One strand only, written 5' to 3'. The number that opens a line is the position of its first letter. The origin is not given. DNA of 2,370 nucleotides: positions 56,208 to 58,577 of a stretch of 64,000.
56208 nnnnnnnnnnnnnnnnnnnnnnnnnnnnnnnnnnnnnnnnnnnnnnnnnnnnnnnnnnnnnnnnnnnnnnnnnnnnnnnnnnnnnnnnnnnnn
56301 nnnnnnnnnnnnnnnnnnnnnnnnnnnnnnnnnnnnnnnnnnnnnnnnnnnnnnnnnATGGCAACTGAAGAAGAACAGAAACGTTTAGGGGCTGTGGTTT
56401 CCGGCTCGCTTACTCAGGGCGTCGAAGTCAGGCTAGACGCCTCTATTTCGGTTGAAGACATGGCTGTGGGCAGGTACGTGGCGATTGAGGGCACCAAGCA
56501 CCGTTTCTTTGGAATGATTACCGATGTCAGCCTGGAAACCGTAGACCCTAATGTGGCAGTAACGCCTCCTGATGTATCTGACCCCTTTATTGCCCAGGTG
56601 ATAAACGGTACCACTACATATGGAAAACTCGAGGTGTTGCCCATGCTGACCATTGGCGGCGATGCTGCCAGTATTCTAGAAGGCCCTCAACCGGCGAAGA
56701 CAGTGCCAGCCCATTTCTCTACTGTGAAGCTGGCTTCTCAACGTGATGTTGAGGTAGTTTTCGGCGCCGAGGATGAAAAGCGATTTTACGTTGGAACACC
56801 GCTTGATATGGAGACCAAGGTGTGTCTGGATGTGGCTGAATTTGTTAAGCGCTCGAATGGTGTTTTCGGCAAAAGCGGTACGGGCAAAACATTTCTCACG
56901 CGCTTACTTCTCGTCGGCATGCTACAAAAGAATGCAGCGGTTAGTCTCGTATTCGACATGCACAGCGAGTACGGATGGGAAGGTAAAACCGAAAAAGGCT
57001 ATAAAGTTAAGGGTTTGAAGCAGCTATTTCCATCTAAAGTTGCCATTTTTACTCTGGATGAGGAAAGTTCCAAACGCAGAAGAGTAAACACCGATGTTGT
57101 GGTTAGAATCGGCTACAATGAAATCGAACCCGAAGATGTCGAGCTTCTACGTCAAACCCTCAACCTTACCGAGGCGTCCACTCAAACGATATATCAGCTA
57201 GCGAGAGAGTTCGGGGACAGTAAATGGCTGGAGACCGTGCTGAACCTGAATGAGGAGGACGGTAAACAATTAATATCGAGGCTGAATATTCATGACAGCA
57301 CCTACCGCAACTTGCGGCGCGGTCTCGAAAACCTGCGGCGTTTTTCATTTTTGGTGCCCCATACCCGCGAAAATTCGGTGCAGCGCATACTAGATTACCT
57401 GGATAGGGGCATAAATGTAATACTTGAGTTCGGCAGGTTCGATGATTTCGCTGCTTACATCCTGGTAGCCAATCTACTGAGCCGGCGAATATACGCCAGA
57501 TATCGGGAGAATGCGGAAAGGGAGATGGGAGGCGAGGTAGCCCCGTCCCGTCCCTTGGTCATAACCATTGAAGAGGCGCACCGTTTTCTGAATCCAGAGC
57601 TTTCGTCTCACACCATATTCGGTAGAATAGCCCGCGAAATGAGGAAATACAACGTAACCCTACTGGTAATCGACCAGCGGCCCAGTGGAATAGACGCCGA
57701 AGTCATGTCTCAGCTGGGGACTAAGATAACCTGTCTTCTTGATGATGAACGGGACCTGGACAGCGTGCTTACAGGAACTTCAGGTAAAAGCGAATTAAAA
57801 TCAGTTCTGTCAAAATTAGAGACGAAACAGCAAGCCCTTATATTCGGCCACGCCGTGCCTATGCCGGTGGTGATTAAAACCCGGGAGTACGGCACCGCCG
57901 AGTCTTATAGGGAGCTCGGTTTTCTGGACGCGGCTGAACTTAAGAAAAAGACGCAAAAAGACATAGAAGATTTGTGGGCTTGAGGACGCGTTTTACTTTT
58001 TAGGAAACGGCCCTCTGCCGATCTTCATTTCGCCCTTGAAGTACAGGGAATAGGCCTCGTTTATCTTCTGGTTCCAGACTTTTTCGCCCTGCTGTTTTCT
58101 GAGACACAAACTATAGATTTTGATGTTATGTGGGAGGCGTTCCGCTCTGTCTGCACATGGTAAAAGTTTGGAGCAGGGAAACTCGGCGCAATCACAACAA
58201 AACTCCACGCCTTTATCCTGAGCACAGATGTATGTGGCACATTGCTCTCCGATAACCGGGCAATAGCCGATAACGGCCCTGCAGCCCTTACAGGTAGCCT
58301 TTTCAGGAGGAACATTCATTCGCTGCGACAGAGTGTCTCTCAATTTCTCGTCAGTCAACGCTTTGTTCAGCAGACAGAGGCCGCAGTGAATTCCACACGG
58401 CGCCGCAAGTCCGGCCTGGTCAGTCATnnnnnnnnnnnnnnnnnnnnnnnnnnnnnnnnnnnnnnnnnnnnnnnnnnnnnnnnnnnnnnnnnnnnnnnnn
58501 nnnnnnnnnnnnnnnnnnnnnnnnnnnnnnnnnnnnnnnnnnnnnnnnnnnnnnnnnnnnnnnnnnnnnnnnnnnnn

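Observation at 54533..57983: NurA - stand-alone HAS-barrel protein - HerA: a translationally coupled three-gene module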

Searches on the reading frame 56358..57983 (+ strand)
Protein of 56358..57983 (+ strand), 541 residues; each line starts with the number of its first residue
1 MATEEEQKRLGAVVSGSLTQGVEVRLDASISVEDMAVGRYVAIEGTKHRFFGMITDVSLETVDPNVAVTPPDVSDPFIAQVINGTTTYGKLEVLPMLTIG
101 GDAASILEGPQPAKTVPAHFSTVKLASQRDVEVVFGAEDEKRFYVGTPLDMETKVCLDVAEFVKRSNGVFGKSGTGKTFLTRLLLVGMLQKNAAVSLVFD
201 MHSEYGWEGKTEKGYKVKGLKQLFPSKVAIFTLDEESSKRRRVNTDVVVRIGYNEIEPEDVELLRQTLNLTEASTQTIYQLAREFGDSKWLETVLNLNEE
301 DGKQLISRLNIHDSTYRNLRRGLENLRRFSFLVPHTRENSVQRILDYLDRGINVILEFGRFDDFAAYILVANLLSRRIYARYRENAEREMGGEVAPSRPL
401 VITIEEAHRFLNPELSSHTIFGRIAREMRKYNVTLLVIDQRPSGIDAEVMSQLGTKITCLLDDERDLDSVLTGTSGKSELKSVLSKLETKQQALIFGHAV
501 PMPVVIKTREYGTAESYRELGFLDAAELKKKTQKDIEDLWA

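Call 3: search_protein_families(library=pfam, proteins=[window:56358-57983:+], max_evalue=1)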
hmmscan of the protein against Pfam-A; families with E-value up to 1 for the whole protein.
window:56358-57983:+ (541 aa): 9 families
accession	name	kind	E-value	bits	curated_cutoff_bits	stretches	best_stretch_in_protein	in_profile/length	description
PF01935.23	DUF87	-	3.1e-31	109.6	23.2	1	144-378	2-220/220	Helicase HerA, central domain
PF09378.16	HAS-barrel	-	7.3e-08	32.9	25.2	1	11-63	2-50/90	HAS barrel domain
PF13401.12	AAA_22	-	0.00044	21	27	1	169-253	10-60/130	AAA domain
PF03205.20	MobB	-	0.057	13.8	26.6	1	169-270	4-116/133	Molybdopterin guanine dinucleotide synthesis protein B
PF13191.12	AAA_16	-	0.099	13.6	32.6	0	169-185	29-45/167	AAA ATPase domain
PF01656.29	CbiA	-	0.099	13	25.4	1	171-301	6-54/125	CobQ/CobB/MinD/ParA nucleotide binding domain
PF12663.12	DUF3788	-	0.28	11.6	25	0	210-296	43-112/128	Protein of unknown function (DUF3788)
PF00005.33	ABC_tran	-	0.3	12.1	25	0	168-195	15-42/137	ABC transporter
PF13543.13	SAM_KSR1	-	0.45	11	22.5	1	286-327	32-75/75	SAM like domain present in kinase suppressor RAS 1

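Call 4: search_protein_families(library=ncbifam, proteins=[window:56358-57983:+], max_evalue=1)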
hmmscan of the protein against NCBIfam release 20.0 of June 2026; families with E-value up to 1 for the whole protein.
window:56358-57983:+ (541 aa): 11 families
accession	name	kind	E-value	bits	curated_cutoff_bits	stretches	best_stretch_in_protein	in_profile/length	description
NF040937.1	HerA_Thermprot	equivalog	2.2e-25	89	800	1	30-511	18-464/487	DNA double-strand break repair helicase HerA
NF042943.1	HerA_antiphage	equivalog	1.8e-22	79.6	800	2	398-510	433-551/566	anti-phage-associated helicase HerA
NF053655.1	CedD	equivalog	8e-21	74.3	600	1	151-509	209-526/527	DNA-translocating ATPase CedD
NF040819.1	helicase_HerA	equivalog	9.5e-21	73.9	970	2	394-513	398-519/561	DNA double-strand break repair helicase HerA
NF042944.1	HerA_antiphage_2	equivalog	1.5e-17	63.6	850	2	373-524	398-558/576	anti-phage-associated helicase HerA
NF033849.1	ser_rich_anae_1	subfamily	9.6e-07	26.5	650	1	354-473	977-1102/1163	serine-rich protein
NF045975.1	VirB4_plasma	equivalog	4.4e-06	24.7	590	2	138-206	486-556/894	Mbov_0397 family ICE element conjugal transfer ATPase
TIGR00929.1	VirB4_CagE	subfamily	0.0016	16.7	643.1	1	373-458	618-698/792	VirB4 family type IV secretion/conjugal transfer ATPase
TIGR02746.1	TraC-F-type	equivalog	0.11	10.3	567.05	0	398-440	640-683/800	type IV secretion system protein TraC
TIGR03608.1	L_ocin_972_ABC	subfamily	0.13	11.7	254.85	1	168-281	28-135/206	putative bacteriocin export ABC transporter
NF011057.0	PRK14489.1-2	subfamily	0.15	11.2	541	1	126-203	166-241/363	bifunctional molybdenum cofactor guanylyltransferase MobA/molybdopterin-guanine dinucleotide biosynthesis adaptor protein MobB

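Call 5: search_protein_families(library=padloc, proteins=[window:56358-57983:+], max_evalue=1)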
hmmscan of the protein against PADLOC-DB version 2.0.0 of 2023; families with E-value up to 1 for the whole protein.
window:56358-57983:+ (541 aa): 17 families
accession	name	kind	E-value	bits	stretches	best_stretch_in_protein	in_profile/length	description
PDLC04105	HerA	-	5.1e-35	119.1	2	396-522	416-549/576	-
PDLC02185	HerA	-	1.1e-22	78.5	2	397-510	444-563/585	-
PDLC04102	HerA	-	1.9e-22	77.4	1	369-510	482-621/654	-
PDLC04100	HerA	-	7.1e-22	75.8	2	397-510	438-557/580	-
PDLC04103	HerA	-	1.4e-18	64.6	2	392-509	434-557/579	-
PDLC02188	HerA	-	8.9e-17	59.1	2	372-527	397-561/578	-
PDLC04140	mad8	-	9.5e-17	59.5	1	168-511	31-302/314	mads_8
PDLC04106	HerA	-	3.6e-15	53.5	1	396-510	508-630/667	-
PDLC04098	HerA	-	8.4e-15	52.3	2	391-511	522-649/686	-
PDLC04104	HerA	-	8.3e-12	42.5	1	398-511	219-339/379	-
PDLC04097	HerA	-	5.3e-10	36.6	2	372-510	452-594/618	-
PDLC04107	HerA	-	1.1e-07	29.2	1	6-214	10-219/306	-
PDLC04101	HerA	-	2e-07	28.1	2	137-223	140-228/400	-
PDLC04099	HerA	-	2.2e-07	28.4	2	140-205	144-210/214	-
PDLC01055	HerA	-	2.4e-06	24.7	2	320-510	354-526/532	Type III coevolved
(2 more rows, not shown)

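Call 26: search_solved_structures(query=window:56358-57983:+, max_evalue=0.001, show_alignments=1)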
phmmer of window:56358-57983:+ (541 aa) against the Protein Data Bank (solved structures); distinct sequences matched with E-value up to 0.001: 9.
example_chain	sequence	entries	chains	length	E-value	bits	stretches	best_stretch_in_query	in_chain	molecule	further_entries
8wiv_A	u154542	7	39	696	4.6e-19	71.8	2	391-504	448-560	Helicase HerA central domain-containing protein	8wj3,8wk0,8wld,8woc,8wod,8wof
4d2i_A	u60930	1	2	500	4.8e-17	65.2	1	35-508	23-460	HERA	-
9x1l_A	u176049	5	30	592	1.2e-13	54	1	395-511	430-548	DNA helicase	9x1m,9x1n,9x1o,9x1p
8xau_A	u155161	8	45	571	2.4e-12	49.6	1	363-524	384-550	ATP-binding protein | HerA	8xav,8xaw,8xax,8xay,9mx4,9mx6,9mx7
8ziq_M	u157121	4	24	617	5.8e-12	48.4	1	343-504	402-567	HerA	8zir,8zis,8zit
9c1m_M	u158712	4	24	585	1e-11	47.5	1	338-508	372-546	ATP-binding protein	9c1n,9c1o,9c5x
8j4u_M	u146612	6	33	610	1.6e-09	40.3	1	396-509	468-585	Nucleoside triphosphate hydrolase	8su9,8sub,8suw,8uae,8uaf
8yho_A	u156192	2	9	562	3.4e-08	36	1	401-510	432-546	DUF87 domain-containing protein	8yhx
8wet_A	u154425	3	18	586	1e-07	34.4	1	400-467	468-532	TdpA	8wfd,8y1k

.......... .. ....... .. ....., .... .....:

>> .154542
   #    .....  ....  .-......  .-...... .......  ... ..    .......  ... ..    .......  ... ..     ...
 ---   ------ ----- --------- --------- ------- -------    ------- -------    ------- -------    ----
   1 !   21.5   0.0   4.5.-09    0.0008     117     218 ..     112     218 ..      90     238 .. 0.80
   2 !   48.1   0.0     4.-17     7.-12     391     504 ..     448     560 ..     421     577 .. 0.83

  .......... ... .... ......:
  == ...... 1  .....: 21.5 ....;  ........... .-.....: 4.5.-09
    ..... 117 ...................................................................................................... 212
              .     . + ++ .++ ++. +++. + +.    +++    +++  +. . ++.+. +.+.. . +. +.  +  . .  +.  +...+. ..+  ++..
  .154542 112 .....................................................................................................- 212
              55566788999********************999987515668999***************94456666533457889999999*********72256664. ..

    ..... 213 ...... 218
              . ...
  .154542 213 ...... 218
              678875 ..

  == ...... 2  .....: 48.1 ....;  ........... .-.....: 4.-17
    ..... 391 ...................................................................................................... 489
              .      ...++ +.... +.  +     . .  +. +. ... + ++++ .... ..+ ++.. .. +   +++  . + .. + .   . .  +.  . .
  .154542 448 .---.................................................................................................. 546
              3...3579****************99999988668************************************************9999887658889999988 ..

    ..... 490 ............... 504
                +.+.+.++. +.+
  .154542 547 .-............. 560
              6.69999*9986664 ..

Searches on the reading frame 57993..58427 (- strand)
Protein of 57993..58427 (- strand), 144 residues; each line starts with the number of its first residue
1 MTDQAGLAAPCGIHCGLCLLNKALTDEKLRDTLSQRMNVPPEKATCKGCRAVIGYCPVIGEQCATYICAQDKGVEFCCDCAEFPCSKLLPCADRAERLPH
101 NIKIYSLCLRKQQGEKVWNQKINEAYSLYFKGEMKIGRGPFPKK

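Call 3: search_protein_families(library=pfam, proteins=[window:57993-58427:-], max_evalue=1)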
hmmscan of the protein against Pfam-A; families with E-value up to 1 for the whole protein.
window:57993-58427:- (144 aa): 1 family
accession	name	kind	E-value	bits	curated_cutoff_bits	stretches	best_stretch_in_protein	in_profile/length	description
PF12675.12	DUF3795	-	8e-16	58.7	22.6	1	8-88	2-81/83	Protein of unknown function (DUF3795)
